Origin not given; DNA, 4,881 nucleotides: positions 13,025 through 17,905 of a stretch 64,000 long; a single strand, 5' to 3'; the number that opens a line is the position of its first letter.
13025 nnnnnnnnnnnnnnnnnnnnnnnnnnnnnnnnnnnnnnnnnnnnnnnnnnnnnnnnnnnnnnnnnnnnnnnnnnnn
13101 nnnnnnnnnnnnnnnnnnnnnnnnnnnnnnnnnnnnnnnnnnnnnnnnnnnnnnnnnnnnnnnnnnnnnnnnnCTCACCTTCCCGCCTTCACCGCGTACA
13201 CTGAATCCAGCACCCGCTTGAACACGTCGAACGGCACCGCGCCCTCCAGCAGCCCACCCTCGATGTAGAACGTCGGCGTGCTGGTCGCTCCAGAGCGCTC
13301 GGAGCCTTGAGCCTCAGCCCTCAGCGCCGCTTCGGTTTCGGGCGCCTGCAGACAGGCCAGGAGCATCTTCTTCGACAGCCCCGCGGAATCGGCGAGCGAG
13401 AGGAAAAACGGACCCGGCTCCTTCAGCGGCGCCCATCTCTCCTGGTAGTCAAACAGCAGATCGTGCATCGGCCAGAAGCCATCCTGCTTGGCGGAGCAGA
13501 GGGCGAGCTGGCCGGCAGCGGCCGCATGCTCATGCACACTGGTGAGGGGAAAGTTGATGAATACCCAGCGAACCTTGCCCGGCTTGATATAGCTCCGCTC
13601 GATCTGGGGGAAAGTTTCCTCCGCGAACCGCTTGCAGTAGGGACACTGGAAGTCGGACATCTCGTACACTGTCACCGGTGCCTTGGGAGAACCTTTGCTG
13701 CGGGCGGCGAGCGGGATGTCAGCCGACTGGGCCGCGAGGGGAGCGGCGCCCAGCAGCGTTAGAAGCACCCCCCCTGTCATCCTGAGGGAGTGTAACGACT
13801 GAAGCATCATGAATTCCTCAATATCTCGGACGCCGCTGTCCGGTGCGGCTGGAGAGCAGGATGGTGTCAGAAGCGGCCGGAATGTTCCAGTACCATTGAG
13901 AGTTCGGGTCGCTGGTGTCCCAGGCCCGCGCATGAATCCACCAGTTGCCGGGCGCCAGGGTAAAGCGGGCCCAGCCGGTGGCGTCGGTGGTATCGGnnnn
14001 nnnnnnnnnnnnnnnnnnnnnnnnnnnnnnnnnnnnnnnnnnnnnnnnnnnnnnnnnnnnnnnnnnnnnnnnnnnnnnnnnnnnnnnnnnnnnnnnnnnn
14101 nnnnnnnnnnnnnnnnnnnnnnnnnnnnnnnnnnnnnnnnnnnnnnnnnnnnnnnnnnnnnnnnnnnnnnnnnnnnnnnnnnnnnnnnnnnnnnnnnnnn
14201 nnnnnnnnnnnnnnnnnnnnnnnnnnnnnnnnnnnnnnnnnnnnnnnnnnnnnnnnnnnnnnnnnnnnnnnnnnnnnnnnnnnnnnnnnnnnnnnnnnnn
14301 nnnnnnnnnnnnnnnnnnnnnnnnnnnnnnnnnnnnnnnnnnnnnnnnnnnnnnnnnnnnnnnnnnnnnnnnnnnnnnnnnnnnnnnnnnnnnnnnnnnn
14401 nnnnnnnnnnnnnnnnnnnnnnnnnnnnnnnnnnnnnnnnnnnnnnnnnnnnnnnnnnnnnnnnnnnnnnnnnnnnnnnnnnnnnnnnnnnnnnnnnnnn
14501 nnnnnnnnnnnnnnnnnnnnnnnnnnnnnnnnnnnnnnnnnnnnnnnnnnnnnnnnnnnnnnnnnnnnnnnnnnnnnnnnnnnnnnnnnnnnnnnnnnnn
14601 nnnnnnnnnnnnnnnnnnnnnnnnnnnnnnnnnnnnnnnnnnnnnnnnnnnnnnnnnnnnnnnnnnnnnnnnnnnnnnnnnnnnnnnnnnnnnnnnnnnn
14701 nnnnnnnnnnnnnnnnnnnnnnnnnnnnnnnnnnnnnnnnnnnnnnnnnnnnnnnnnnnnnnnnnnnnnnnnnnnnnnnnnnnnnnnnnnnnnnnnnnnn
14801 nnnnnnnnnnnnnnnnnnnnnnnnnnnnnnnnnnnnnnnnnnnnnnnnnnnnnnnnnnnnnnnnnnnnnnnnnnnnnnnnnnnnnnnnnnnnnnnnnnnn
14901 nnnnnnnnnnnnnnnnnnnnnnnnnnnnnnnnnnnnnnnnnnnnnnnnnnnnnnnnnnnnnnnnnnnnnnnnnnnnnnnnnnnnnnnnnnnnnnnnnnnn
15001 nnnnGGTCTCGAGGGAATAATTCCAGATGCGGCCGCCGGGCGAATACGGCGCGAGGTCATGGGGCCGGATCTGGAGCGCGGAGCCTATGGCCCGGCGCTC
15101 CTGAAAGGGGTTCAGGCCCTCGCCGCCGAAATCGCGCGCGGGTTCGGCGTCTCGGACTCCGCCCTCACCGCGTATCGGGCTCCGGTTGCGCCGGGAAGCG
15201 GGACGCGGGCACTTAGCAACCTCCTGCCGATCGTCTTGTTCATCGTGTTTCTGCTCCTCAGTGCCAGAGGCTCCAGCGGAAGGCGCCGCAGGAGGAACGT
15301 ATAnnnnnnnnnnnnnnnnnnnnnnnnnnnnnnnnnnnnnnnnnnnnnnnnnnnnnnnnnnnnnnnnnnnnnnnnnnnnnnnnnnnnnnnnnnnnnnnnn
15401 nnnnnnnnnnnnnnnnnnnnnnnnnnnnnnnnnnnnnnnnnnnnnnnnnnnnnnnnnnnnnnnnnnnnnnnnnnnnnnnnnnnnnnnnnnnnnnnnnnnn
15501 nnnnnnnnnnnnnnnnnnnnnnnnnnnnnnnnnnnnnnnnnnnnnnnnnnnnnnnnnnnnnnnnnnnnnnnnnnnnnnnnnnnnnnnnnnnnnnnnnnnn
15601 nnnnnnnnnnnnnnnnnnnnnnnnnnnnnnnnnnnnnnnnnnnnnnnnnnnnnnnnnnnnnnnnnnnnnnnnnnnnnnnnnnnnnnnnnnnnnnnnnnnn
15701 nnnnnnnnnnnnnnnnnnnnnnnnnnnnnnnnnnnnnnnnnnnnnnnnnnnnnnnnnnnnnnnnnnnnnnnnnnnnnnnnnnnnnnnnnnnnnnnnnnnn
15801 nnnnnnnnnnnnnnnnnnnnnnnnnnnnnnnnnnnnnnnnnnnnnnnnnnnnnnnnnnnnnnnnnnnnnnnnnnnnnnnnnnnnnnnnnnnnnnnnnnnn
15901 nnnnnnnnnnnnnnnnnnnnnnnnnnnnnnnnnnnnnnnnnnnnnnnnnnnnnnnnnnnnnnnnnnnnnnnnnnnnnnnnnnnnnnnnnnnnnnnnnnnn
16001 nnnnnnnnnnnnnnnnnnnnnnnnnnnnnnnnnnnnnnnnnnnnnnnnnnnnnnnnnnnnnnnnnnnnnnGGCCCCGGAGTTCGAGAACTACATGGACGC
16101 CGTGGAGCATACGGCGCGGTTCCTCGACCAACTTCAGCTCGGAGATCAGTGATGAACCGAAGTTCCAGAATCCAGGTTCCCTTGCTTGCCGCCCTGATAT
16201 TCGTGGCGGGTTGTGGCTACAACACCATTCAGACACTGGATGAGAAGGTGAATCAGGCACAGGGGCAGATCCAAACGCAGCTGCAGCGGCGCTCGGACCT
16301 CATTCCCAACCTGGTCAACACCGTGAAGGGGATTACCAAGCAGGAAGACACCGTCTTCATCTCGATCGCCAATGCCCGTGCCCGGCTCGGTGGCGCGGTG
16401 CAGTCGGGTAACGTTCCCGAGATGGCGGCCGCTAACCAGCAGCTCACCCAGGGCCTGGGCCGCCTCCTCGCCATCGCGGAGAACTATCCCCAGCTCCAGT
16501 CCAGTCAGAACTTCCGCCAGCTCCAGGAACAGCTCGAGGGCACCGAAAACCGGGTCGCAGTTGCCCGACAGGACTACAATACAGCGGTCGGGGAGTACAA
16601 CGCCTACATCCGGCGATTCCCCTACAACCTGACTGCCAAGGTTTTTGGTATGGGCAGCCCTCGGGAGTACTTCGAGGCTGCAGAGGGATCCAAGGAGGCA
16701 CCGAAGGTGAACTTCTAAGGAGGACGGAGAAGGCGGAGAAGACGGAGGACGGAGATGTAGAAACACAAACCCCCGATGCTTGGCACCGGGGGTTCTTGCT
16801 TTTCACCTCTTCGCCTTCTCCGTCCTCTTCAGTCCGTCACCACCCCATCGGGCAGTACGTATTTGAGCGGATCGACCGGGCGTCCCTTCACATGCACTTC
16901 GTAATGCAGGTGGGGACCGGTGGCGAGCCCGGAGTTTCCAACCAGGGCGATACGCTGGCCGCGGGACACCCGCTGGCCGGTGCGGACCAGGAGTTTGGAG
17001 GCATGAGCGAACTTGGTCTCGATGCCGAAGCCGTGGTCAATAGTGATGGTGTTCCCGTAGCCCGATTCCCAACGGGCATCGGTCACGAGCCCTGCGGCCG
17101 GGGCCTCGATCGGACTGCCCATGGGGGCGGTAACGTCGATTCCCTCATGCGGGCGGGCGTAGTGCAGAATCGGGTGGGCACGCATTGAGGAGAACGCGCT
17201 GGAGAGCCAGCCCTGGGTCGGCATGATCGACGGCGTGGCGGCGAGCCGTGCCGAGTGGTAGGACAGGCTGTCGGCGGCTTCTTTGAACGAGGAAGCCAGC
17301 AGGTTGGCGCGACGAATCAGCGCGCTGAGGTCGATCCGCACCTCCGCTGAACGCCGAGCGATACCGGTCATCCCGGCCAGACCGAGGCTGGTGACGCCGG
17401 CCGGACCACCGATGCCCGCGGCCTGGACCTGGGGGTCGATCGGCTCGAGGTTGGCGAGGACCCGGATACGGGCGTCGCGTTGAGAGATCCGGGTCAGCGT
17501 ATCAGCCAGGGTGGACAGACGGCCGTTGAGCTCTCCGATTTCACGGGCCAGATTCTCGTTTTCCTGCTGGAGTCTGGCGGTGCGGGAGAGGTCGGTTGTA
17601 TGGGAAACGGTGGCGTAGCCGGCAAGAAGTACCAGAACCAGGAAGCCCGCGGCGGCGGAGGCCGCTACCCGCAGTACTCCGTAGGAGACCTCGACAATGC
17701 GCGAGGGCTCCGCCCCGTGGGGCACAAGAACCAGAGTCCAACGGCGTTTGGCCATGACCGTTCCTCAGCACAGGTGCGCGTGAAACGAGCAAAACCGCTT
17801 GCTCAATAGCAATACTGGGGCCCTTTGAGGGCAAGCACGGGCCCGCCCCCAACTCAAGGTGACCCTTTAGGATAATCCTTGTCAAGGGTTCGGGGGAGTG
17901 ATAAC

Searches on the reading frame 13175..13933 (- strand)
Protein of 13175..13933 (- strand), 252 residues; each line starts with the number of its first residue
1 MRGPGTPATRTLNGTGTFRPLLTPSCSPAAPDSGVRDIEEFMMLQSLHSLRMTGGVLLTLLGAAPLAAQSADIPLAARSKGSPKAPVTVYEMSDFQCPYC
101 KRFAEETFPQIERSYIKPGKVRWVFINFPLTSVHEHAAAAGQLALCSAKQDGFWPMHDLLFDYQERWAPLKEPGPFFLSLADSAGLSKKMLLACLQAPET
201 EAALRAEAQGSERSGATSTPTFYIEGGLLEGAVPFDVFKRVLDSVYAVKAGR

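Call 70: search_protein_families(library=pfam, proteins=[window:13175-13933:-])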
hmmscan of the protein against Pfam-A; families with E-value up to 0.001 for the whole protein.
window:13175-13933:- (252 aa): 3 families
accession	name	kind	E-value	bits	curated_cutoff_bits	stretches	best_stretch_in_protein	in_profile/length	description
PF13462.12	Thioredoxin_4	-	4.6e-29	102.2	23.2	1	80-243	8-164/165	Thioredoxin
PF01323.26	DSBA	-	2.1e-10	41.2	25.6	1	88-242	1-190/191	DSBA-like thioredoxin domain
PF13098.12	Thioredoxin_2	-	0.00014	22.6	27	0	92-242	12-104/104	Thioredoxin-like domain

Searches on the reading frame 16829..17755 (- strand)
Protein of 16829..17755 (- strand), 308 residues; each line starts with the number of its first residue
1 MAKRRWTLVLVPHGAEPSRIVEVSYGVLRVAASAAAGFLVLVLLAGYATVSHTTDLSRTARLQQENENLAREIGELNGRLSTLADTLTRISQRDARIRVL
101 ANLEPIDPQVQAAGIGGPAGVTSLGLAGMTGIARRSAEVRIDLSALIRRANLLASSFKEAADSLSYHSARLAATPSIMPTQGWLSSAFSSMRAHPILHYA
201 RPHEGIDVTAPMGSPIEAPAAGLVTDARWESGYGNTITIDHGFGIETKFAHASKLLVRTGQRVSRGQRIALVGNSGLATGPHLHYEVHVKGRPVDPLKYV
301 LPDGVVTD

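Call 70: search_protein_families(library=pfam, proteins=[window:16829-17755:-])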
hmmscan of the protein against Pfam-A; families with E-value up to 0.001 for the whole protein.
window:16829-17755:- (308 aa): 1 family
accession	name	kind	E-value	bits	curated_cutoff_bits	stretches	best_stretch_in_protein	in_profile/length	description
PF01551.29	Peptidase_M23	-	6.7e-34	116.4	28.7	1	202-296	2-96/96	Peptidase family M23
